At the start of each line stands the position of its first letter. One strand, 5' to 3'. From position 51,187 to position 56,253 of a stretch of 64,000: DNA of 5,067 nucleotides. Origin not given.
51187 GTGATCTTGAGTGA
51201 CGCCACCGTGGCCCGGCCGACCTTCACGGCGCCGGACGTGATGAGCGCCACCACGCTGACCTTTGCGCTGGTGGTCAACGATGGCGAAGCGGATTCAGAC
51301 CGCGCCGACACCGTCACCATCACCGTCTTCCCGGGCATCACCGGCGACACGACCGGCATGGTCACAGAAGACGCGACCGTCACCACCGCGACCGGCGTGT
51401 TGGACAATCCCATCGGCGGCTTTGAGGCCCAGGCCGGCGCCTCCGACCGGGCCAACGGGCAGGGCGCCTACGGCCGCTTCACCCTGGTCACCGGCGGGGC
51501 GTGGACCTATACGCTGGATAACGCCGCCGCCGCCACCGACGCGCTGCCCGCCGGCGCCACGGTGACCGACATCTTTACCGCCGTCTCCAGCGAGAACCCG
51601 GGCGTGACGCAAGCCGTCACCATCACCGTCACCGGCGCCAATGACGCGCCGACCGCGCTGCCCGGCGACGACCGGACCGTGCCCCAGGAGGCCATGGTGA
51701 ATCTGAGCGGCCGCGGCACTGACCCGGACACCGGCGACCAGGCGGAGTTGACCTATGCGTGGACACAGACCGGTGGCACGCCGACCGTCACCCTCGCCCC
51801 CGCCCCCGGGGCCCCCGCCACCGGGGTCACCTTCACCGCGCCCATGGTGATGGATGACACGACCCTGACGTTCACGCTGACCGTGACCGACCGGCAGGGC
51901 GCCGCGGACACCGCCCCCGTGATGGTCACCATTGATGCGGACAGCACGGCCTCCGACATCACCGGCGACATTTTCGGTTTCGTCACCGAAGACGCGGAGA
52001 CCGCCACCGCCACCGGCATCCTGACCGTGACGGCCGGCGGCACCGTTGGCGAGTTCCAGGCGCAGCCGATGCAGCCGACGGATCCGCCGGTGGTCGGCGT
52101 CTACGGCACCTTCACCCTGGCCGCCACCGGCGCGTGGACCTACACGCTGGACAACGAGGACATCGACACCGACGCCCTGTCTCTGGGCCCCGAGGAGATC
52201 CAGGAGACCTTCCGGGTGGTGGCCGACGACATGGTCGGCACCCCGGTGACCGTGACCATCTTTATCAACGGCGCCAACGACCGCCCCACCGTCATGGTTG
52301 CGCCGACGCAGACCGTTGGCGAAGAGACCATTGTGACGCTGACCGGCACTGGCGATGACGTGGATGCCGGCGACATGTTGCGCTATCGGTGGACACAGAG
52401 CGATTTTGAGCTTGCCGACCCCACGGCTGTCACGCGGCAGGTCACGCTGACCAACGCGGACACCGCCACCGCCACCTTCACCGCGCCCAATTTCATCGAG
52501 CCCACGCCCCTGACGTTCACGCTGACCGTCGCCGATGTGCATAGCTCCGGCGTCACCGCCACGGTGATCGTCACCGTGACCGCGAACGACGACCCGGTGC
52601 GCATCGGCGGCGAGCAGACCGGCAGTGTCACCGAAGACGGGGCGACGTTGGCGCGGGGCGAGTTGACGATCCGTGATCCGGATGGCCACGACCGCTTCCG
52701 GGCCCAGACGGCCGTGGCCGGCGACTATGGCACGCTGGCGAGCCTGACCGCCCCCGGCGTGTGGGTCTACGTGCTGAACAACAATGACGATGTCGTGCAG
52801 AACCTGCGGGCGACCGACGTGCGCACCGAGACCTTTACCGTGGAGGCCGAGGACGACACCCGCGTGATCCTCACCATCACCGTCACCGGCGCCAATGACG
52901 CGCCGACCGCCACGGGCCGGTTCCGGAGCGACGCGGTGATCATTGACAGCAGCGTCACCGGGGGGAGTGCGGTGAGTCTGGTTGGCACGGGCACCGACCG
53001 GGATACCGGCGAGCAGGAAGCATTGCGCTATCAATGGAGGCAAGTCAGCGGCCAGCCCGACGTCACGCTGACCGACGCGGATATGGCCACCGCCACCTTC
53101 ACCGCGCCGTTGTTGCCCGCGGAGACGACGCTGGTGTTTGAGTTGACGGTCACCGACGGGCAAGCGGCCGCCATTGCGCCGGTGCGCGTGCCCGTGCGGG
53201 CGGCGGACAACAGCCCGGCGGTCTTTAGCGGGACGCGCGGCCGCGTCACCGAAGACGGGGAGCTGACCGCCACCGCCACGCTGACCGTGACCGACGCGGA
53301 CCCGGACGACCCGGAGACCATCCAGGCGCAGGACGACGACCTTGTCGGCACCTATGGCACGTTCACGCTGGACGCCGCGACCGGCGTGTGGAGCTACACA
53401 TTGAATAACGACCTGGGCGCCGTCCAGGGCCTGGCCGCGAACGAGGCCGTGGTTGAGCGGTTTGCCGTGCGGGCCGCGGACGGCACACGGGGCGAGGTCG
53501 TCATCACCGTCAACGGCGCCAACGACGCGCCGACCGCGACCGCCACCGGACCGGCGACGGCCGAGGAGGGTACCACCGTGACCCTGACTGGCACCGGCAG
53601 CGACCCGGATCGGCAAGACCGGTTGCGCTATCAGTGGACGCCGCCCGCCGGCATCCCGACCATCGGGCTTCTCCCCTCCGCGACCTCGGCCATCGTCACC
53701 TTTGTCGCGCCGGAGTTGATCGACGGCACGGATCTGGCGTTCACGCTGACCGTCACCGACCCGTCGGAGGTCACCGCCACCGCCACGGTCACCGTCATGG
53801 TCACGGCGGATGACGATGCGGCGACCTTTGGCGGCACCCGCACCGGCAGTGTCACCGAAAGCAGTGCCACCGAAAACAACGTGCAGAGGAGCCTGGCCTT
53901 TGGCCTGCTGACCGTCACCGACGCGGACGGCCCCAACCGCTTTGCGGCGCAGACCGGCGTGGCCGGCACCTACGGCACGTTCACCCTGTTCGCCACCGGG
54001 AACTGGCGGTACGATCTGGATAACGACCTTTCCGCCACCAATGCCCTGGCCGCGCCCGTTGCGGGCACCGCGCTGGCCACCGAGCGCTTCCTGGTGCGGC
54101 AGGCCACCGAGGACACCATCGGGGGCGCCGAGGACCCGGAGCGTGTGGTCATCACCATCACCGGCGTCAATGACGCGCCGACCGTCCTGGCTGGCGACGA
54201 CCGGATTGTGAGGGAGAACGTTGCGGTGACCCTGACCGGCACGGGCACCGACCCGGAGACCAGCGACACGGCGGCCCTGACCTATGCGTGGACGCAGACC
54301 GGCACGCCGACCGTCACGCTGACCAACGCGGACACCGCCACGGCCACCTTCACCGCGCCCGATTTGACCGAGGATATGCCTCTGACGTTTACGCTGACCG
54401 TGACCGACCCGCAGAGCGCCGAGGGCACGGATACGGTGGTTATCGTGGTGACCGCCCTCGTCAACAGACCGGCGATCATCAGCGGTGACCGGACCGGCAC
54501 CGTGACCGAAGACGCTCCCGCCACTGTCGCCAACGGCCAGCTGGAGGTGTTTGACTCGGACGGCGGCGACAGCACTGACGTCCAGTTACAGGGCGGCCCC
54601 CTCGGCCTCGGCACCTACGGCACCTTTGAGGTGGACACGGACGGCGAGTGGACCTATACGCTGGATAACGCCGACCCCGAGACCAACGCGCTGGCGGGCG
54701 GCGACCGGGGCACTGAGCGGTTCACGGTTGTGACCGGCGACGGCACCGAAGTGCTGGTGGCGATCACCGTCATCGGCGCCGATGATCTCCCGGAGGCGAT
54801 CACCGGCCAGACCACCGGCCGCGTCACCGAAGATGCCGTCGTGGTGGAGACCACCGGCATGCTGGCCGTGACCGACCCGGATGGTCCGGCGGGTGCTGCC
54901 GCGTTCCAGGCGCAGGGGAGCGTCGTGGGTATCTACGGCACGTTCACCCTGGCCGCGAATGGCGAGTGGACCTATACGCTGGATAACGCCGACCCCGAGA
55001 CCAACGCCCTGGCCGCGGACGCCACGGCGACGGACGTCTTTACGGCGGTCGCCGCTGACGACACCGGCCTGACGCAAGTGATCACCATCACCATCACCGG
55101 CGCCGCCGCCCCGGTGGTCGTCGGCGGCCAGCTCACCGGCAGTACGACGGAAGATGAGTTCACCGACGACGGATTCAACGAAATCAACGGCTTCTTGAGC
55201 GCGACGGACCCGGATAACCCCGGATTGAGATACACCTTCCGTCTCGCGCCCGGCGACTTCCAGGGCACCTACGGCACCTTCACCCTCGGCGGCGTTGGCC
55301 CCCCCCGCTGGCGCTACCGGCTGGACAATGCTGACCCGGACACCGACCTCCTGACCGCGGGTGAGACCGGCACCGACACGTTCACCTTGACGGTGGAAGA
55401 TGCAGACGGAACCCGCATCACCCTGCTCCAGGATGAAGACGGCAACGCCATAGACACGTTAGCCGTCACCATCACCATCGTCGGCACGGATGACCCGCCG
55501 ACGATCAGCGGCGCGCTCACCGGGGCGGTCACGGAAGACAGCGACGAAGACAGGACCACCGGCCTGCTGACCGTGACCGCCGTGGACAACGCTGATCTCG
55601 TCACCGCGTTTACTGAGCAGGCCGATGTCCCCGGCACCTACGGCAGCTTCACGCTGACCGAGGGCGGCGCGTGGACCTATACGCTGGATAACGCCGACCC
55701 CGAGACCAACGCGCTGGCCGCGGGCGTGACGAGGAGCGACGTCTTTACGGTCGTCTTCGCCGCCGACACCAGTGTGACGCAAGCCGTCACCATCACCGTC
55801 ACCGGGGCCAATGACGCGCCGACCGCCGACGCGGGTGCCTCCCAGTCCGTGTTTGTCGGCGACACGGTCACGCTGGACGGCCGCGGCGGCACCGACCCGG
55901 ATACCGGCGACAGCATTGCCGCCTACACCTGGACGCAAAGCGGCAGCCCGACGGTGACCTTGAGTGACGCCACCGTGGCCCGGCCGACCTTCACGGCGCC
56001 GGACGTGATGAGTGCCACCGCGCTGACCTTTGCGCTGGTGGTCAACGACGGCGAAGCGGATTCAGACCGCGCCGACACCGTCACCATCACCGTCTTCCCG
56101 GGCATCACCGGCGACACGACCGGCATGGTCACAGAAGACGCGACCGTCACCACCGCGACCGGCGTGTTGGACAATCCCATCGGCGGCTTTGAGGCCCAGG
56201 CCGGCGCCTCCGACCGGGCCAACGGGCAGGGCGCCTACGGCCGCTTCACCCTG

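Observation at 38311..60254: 4.77-kb higher-order repeat in four copies with checkerboard (reticulate) similarity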

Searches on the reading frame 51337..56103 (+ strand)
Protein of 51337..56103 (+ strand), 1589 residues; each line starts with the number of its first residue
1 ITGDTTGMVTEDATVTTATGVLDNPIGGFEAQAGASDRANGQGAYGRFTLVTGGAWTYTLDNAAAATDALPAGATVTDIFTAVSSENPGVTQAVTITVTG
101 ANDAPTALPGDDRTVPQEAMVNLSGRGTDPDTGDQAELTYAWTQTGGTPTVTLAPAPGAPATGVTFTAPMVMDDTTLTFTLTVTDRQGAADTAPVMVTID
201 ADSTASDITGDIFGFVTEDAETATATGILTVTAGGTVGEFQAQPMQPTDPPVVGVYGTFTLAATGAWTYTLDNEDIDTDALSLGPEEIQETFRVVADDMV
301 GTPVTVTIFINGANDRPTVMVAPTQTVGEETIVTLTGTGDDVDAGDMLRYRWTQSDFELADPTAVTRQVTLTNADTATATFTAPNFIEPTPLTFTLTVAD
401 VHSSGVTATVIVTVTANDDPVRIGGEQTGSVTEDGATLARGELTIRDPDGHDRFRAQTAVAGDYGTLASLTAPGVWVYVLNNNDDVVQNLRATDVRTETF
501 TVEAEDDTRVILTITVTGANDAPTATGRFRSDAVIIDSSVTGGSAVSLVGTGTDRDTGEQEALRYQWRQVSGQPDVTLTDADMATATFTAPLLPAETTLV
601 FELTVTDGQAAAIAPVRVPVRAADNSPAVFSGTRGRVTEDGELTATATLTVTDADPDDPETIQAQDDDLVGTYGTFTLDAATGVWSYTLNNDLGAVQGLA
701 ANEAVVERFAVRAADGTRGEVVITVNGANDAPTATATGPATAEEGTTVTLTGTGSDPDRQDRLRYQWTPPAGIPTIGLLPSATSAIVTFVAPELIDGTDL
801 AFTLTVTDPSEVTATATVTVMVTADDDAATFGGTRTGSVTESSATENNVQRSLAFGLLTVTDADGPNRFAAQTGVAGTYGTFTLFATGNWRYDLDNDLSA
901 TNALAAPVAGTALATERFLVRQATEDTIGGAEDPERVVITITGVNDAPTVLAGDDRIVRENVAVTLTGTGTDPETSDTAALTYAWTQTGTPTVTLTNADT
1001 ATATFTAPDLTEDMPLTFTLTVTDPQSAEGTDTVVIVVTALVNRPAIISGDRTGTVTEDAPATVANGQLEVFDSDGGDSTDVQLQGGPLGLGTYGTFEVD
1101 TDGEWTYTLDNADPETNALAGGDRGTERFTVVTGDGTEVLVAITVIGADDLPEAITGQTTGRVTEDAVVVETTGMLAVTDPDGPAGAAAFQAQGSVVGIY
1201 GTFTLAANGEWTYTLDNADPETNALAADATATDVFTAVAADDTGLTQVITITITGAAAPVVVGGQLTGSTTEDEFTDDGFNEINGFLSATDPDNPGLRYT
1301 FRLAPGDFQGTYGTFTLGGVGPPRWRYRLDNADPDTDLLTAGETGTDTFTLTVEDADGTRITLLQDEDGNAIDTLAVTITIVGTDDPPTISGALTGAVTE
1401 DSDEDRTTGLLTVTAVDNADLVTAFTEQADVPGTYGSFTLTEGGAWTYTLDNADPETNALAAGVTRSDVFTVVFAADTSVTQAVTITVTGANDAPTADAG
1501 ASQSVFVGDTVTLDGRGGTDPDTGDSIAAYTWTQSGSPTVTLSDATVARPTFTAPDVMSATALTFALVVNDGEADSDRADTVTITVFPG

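Call 9: search_protein_families(library=pfam, proteins=[window:51337-56103:+], max_evalue=0.01)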
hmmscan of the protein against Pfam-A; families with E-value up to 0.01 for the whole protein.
window:51337-56103:+ (1589 aa): 6 families
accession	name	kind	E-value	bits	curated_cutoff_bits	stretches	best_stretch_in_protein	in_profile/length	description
PF22352.2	K319L-like_PKD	-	5.6e-72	238.2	27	6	952-1038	1-84/84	K319L-like, PKD domain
PF17803.7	Cadherin_4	-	4.2e-61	203.8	25.1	9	1141-1213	3-71/71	Bacterial cadherin-like domain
PF17963.7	Big_9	-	1.7e-45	154.3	23.6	7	729-820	1-88/89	Bacterial Ig domain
PF02010.21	REJ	-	1.2e-12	47.7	25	0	756-826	111-202/452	REJ domain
PF18911.6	PKD_4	-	2.1e-11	44.1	27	1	729-768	1-40/85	PKD domain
PF11138.13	DUF2911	-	0.00018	21.8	27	0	1079-1113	53-87/145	Protein of unknown function (DUF2911)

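Call 10: search_protein_families(library=ncbifam, proteins=[window:51337-56103:+], max_evalue=0.01)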
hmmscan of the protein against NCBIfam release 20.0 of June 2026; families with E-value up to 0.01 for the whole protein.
window:51337-56103:+ (1589 aa): 4 families
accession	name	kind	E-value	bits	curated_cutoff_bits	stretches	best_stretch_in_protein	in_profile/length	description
TIGR01965.1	VCBS_repeat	domain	2.1e-162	528.2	15.5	9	1173-1274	1-98/99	VCBS domain-containing protein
NF038112.1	myxo_dep_M36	subfamily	1.2e-120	403.9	1500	5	502-839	1266-1582/1604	myxosortase-dependent M36 family metallopeptidase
NF038111.1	rhom_dep_M36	equivalog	1.2e-61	208.5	1700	6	537-630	1195-1285/1315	rhombosortase-dependent M36 family metallopeptidase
NF045619.1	adhes_GNV_Cterm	subfamily_domain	9.4e-17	61.3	180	3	1128-1257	75-203/458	BapA/Bap/LapF family large adhesin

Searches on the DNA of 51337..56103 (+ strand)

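Call 17: search_dna_similar(query=window:51337-56103:+, collection=plasmids, mode=near)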
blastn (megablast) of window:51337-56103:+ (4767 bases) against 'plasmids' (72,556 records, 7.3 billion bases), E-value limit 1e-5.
No match.
